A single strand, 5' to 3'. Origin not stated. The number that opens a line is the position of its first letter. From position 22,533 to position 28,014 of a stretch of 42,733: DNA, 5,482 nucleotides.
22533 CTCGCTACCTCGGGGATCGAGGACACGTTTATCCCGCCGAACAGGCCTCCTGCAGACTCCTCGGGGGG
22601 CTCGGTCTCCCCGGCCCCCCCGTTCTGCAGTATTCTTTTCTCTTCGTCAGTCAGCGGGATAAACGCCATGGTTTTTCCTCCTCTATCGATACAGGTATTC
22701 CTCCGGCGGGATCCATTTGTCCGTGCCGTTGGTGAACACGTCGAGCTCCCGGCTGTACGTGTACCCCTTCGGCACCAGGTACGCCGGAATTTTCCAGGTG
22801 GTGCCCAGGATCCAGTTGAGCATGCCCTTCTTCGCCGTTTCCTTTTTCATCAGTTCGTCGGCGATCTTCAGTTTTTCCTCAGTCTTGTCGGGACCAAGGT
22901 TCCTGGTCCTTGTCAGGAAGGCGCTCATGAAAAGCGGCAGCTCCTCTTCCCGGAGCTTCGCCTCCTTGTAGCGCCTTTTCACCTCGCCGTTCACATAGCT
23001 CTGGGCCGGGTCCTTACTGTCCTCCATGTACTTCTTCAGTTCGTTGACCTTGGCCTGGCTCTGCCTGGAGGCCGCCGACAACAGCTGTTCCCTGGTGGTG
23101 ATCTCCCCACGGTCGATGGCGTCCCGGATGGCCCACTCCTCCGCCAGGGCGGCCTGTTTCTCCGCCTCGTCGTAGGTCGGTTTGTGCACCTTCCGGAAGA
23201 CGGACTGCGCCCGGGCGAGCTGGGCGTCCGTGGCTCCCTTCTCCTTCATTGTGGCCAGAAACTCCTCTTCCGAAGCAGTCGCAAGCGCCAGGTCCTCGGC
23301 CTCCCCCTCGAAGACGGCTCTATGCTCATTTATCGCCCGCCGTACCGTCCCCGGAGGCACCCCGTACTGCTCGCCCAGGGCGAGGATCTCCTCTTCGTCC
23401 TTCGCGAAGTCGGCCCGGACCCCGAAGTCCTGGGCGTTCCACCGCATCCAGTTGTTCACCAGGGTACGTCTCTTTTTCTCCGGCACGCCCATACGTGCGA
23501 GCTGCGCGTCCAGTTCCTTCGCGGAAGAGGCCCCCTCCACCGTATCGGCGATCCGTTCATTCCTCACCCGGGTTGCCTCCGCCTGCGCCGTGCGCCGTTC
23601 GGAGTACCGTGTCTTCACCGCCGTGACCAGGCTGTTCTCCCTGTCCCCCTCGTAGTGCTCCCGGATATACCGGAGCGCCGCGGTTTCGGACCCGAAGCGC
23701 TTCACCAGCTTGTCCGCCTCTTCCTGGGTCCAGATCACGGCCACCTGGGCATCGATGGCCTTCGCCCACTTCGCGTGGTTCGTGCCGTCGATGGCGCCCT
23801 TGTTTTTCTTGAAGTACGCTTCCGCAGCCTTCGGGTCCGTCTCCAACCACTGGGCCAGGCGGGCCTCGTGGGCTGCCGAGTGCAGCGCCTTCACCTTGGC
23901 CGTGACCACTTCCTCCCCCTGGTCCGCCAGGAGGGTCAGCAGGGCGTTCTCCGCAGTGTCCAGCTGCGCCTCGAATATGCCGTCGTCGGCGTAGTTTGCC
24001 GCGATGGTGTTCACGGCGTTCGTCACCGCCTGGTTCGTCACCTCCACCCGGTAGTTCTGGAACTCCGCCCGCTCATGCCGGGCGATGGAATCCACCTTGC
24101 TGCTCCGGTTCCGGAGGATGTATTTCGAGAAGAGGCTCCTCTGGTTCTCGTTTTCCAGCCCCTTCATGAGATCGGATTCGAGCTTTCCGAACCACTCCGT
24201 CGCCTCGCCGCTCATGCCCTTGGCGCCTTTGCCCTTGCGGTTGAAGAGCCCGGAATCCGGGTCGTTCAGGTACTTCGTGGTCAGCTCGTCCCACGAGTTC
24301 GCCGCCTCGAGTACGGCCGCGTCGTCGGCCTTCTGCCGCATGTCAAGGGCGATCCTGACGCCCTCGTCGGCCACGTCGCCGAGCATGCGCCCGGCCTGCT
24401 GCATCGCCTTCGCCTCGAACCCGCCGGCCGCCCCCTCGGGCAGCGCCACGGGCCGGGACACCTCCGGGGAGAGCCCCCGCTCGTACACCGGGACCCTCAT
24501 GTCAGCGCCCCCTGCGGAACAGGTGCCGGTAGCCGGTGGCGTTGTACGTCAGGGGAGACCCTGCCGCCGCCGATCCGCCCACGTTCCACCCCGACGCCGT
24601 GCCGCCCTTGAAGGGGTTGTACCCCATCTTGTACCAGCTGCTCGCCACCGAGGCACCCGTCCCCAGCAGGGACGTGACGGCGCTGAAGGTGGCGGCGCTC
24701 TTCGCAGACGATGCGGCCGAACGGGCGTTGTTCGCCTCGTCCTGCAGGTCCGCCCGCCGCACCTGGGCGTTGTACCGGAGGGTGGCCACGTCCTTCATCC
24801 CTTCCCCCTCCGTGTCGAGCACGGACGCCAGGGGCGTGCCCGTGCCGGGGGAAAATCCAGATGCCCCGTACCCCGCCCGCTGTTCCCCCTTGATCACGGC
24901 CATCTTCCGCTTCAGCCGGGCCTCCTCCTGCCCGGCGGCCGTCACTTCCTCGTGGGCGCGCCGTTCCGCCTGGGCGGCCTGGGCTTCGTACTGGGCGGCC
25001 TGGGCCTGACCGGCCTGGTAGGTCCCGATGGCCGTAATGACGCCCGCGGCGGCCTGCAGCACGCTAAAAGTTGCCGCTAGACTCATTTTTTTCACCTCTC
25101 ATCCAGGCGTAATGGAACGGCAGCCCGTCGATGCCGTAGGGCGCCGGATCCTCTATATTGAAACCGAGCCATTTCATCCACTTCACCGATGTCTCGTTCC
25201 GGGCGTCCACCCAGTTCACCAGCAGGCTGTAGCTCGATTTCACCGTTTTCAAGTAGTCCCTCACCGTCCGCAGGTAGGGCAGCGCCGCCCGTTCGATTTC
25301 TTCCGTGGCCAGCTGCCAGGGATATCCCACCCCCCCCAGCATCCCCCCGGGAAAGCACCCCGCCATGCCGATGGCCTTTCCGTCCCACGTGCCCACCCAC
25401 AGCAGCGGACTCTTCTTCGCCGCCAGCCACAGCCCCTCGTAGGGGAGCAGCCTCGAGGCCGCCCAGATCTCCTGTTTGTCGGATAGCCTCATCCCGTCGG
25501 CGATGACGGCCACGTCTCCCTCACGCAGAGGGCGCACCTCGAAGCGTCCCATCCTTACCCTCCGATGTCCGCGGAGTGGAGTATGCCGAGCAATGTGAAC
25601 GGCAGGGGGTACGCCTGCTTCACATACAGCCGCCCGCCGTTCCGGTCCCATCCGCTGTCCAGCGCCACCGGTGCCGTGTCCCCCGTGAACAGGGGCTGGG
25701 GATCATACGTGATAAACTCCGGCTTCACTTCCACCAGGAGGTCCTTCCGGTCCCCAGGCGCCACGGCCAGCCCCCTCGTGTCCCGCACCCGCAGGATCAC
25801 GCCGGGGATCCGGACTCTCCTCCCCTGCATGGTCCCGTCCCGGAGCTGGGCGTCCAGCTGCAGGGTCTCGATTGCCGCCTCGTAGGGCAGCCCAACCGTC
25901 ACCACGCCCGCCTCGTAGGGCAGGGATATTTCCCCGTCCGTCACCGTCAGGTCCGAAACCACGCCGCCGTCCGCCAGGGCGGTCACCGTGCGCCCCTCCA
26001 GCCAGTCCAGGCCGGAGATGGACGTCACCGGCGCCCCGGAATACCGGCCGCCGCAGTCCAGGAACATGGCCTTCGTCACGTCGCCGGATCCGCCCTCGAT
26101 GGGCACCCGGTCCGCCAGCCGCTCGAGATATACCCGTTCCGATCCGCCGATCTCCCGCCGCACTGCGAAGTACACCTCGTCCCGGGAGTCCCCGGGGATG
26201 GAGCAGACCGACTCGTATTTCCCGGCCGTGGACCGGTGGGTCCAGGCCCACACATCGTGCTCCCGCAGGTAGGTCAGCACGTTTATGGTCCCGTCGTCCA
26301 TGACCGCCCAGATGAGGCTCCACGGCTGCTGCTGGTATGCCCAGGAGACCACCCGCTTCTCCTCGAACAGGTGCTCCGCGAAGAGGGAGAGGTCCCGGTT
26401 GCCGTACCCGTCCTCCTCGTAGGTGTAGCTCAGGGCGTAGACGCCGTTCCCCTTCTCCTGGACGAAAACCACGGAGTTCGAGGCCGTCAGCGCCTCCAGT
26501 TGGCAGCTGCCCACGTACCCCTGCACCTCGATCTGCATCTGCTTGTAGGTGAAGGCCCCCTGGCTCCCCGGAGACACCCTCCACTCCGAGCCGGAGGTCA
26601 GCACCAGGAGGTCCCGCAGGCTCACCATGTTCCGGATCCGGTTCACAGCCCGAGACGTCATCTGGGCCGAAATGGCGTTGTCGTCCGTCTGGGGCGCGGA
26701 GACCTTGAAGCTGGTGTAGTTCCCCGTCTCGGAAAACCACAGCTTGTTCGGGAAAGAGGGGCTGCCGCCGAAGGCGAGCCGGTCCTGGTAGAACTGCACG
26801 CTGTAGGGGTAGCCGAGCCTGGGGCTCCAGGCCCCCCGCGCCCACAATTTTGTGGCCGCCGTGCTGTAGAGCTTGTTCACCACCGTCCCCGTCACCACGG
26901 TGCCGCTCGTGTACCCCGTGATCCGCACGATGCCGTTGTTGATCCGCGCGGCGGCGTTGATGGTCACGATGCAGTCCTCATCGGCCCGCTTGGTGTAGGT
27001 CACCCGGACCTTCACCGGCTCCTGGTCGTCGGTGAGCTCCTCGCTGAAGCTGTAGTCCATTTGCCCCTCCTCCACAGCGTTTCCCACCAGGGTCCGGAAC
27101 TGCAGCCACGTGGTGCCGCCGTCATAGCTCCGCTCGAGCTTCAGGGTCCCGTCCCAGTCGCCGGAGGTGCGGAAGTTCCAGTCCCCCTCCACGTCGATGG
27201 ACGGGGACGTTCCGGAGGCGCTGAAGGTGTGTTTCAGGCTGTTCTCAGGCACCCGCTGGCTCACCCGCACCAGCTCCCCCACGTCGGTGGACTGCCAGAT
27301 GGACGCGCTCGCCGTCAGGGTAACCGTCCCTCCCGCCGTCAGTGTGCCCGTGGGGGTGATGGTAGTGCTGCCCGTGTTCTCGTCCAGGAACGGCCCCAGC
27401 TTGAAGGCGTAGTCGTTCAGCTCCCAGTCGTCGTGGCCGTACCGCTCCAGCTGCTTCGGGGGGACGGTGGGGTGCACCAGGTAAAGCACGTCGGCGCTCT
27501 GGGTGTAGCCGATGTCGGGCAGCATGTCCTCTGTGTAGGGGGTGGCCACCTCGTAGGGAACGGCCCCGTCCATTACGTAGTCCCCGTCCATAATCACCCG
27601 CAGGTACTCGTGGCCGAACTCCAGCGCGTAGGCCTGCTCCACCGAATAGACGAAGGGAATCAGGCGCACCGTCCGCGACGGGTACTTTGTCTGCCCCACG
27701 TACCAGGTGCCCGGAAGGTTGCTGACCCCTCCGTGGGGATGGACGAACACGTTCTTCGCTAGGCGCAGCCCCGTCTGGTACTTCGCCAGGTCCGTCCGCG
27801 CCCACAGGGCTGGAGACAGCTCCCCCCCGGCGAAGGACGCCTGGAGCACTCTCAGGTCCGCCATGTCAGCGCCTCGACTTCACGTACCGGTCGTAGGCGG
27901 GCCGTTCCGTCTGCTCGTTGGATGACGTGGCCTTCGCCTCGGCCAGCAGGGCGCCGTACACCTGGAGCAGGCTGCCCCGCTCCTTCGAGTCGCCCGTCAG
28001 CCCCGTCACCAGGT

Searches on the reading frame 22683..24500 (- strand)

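Call 48: search_protein_families(library=phrogs, proteins=[window:22683-24500:-], max_evalue=0.00001)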
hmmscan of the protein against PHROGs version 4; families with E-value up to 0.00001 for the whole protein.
window:22683-24500:- (605 aa): 4 families
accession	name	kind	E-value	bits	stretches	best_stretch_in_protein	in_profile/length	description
phrog_1044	-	lysis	4.5e-25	89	1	12-231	5-228/900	endolysin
phrog_10475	-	lysis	1.4e-21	77.8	1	1-264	2-274/700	endolysin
phrog_19141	-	unknown function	2.4e-11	44.4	1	25-224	19-220/479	-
phrog_36437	-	unknown function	7.8e-11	42.8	1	24-225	18-221/374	-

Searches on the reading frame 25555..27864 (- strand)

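Call 48: search_protein_families(library=phrogs, proteins=[window:25555-27864:-], max_evalue=0.00001)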
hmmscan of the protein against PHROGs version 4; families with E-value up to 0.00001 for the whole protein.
window:25555-27864:- (769 aa): 5 families
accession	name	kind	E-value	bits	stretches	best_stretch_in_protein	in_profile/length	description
phrog_376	-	tail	2.1e-225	751.4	1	1-769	1-711/712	tail protein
phrog_15566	-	tail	7.1e-109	365.8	2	314-612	7-302/552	tail protein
phrog_20269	-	unknown function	9.5e-70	236.5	1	5-205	4-204/374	-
phrog_30010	-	unknown function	4.9e-32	112.4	1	474-610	190-321/517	-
phrog_21185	-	tail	9.1e-06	25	0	352-515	471-640/1038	tail protein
